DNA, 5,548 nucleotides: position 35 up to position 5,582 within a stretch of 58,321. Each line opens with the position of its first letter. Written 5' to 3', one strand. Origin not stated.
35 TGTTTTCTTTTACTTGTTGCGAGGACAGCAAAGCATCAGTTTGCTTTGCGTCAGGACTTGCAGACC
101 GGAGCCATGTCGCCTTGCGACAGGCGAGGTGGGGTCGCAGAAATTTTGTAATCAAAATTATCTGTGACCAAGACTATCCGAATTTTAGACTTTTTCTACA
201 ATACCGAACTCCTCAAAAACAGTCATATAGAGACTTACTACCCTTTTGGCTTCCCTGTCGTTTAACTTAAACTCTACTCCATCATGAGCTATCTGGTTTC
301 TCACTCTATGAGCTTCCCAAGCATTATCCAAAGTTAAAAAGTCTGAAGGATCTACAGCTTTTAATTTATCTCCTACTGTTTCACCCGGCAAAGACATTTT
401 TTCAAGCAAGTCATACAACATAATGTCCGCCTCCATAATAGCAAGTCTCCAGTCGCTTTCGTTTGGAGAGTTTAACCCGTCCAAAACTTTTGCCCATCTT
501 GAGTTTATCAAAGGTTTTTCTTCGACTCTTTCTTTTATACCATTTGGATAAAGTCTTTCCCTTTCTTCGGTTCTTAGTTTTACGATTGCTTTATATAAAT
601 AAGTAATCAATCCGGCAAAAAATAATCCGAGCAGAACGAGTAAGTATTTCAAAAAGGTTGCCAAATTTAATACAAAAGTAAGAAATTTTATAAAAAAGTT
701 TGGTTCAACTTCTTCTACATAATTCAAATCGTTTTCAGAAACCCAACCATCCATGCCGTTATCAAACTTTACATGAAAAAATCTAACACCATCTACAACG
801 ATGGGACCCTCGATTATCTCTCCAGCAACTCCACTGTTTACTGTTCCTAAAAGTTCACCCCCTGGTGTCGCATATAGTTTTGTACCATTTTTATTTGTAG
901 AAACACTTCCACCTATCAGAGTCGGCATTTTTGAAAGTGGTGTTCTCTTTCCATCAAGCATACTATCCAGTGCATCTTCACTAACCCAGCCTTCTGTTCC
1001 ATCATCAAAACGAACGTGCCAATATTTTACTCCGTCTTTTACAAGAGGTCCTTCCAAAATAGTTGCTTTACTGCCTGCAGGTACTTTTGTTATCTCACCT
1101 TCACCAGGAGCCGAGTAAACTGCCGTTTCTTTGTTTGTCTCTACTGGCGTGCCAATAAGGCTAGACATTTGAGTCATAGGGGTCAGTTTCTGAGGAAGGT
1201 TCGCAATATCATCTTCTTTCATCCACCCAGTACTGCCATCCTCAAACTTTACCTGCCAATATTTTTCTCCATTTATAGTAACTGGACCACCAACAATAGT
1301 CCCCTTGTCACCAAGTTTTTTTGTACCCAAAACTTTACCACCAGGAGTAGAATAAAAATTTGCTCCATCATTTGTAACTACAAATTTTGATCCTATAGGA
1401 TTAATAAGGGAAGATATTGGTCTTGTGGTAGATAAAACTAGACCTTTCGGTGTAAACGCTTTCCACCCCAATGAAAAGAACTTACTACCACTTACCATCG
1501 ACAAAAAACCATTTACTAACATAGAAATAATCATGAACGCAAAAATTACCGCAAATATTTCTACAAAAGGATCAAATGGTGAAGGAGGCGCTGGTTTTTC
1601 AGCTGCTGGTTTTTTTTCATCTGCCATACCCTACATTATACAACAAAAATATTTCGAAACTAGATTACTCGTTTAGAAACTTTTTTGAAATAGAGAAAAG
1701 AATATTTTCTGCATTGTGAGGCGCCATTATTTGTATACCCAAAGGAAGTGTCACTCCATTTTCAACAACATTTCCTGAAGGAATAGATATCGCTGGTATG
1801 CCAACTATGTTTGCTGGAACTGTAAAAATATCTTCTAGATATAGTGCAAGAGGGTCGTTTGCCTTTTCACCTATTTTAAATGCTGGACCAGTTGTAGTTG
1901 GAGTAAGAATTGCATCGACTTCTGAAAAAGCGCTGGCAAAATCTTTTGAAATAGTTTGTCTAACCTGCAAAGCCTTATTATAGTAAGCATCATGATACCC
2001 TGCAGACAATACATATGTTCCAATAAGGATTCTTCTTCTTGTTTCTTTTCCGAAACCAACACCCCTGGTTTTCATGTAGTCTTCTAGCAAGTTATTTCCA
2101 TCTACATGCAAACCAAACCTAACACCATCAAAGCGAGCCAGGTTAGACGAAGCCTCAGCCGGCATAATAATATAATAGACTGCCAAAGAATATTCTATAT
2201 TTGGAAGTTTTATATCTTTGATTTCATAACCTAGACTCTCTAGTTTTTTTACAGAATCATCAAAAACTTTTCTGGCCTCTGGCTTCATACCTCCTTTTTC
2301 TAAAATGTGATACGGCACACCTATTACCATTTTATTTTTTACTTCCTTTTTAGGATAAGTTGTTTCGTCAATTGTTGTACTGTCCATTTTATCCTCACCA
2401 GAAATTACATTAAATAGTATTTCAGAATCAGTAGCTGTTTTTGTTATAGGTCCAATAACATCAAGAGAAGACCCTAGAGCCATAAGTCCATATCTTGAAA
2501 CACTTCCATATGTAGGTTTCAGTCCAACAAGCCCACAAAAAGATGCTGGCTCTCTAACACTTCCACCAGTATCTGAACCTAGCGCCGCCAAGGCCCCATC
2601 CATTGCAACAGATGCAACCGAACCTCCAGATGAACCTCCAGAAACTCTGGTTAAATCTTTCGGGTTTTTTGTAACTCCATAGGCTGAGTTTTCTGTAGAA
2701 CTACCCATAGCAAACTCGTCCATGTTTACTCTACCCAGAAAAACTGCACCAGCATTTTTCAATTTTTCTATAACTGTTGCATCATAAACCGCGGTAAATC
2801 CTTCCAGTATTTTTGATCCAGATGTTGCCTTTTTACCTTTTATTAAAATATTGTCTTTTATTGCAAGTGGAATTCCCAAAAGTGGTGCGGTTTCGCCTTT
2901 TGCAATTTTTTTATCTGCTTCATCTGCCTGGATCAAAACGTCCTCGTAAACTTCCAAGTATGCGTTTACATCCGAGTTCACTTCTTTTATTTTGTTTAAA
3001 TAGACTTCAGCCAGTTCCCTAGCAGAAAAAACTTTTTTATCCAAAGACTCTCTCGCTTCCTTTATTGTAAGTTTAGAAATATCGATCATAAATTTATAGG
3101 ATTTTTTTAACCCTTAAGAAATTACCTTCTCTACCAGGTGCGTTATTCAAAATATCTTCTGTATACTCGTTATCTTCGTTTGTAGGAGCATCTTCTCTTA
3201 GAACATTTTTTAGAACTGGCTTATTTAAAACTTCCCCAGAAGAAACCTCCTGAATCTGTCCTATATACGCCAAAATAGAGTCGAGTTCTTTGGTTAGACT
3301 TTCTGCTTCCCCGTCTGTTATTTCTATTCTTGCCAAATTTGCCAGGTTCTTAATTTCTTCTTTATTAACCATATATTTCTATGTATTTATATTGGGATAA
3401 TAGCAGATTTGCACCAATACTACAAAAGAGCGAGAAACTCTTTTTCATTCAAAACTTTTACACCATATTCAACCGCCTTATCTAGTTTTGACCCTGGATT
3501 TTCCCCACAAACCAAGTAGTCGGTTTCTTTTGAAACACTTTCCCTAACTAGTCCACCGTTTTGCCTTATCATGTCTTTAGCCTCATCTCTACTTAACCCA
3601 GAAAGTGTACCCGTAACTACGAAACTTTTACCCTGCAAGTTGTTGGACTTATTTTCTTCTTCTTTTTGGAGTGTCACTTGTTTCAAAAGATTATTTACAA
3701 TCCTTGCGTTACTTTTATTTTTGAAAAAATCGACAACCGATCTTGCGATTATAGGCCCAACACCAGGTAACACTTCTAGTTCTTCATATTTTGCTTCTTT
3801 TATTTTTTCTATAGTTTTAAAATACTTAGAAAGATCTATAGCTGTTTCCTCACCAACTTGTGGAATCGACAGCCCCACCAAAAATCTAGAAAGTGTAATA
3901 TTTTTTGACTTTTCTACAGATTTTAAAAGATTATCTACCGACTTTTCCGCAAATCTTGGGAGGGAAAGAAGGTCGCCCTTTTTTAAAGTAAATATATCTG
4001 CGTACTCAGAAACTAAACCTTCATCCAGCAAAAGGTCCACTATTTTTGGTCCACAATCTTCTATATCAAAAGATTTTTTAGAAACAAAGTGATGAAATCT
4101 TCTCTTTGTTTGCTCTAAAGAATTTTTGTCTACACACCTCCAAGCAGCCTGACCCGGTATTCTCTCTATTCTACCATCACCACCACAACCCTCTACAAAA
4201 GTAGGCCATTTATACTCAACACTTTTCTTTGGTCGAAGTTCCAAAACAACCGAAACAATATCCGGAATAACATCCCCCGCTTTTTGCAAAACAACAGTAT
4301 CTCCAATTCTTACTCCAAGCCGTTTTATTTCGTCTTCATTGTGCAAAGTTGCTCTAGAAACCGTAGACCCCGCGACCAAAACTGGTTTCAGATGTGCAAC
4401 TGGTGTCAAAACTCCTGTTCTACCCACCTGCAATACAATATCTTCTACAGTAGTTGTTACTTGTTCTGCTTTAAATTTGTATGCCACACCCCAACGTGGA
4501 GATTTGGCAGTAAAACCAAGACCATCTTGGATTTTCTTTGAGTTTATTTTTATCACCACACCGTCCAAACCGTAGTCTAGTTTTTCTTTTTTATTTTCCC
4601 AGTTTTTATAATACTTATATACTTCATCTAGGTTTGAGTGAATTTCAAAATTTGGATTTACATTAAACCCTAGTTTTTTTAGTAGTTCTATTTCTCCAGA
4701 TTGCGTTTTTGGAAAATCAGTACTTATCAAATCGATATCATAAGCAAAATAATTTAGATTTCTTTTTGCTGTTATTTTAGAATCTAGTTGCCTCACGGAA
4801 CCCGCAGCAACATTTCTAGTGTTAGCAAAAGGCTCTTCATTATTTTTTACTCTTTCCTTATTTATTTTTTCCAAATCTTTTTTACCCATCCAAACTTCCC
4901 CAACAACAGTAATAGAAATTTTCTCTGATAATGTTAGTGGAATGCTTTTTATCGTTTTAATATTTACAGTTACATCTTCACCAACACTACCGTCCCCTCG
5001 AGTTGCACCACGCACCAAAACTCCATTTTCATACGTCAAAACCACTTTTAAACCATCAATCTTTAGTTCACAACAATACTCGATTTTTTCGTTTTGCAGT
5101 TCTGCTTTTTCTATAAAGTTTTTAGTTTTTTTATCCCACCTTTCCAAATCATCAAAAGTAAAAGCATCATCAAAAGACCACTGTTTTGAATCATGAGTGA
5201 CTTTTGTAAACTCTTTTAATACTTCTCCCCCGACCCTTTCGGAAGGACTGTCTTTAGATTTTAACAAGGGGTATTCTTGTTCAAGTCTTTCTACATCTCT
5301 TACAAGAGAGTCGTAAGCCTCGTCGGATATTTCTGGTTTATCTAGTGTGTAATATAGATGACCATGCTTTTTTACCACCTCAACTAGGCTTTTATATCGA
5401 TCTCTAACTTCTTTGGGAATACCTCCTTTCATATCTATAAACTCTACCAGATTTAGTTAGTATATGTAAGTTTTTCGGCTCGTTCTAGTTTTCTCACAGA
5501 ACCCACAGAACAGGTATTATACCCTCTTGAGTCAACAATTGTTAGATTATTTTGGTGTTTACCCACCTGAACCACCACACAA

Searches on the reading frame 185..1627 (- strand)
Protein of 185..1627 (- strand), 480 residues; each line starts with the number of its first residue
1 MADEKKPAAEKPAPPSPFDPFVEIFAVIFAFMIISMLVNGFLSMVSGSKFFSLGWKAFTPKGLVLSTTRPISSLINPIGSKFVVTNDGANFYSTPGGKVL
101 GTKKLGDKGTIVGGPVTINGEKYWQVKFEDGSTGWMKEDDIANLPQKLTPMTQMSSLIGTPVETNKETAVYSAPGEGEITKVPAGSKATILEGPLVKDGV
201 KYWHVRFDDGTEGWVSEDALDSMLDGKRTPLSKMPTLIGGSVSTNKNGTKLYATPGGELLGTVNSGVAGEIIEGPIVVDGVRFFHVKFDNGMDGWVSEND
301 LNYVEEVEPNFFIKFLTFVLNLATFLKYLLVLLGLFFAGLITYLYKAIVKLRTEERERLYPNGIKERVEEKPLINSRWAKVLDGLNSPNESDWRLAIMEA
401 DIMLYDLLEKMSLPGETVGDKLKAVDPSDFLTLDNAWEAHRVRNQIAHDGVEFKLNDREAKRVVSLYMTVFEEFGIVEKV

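Call 8: search_protein_families(library=pfam, proteins=[window:185-1627:-], max_evalue=0.001)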
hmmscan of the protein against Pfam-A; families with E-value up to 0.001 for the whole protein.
window:185-1627:- (480 aa): 4 families
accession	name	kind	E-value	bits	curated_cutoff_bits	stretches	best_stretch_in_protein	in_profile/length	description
PF08239.17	SH3_3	-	6.4e-11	42.7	27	1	169-220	4-53/54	Bacterial SH3 domain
PF18359.7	Tudor_5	-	1.2e-05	25.4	31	0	203-218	37-52/53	Histone methyltransferase Tudor domain 1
PF13457.12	GW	-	1.3e-05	26.2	21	0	91-140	20-74/76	GW (Gly-Tryp) dipeptide domain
PF23614.1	DUF7141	-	4e-05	23.7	27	0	198-222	13-35/61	Domain of unknown function (DUF7141)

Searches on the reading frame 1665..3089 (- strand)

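Call 8: search_protein_families(library=pfam, proteins=[window:1665-3089:-], max_evalue=0.001)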
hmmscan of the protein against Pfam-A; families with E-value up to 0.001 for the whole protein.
window:1665-3089:- (474 aa): 1 family
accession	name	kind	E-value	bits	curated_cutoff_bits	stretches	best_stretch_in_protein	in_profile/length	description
PF01425.27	Amidase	-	1.1e-140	470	27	1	25-463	1-443/445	Amidase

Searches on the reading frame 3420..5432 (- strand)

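Call 8: search_protein_families(library=pfam, proteins=[window:3420-5432:-], max_evalue=0.001)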
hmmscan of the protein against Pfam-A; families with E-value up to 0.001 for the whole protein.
window:3420-5432:- (670 aa): 8 families
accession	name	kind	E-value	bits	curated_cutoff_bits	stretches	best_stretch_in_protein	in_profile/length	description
PF01653.23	DNA_ligase_aden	-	3.1e-90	302.6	27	1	73-323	2-253/253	NAD-dependent DNA ligase adenylation domain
PF03120.22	DNA_ligase_OB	-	6.1e-35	119.4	32.9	1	326-403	1-78/79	NAD-dependent DNA ligase OB-fold domain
PF12826.13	HHH_2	-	1.1e-19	70.8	27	1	516-579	1-64/64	Helix-hairpin-helix motif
PF00533.33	BRCT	-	2.7e-18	66.4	21.3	1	595-669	2-77/78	BRCA1 C Terminus (BRCT) domain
PF14520.12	HHH_5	-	9.7e-12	45.6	27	1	521-571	5-56/57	Helix-hairpin-helix domain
PF12738.14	PTCB-BRCT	-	5.8e-08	33.1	22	1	610-662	8-60/63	twin BRCT domain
PF22745.1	Nlig-Ia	-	5.2e-07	30.7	27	1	19-56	12-49/92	DNA ligase-like, N-terminal NAD+-binding domain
PF00633.29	HHH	-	6.2e-06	26.2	24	1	541-569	2-30/30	Helix-hairpin-helix motif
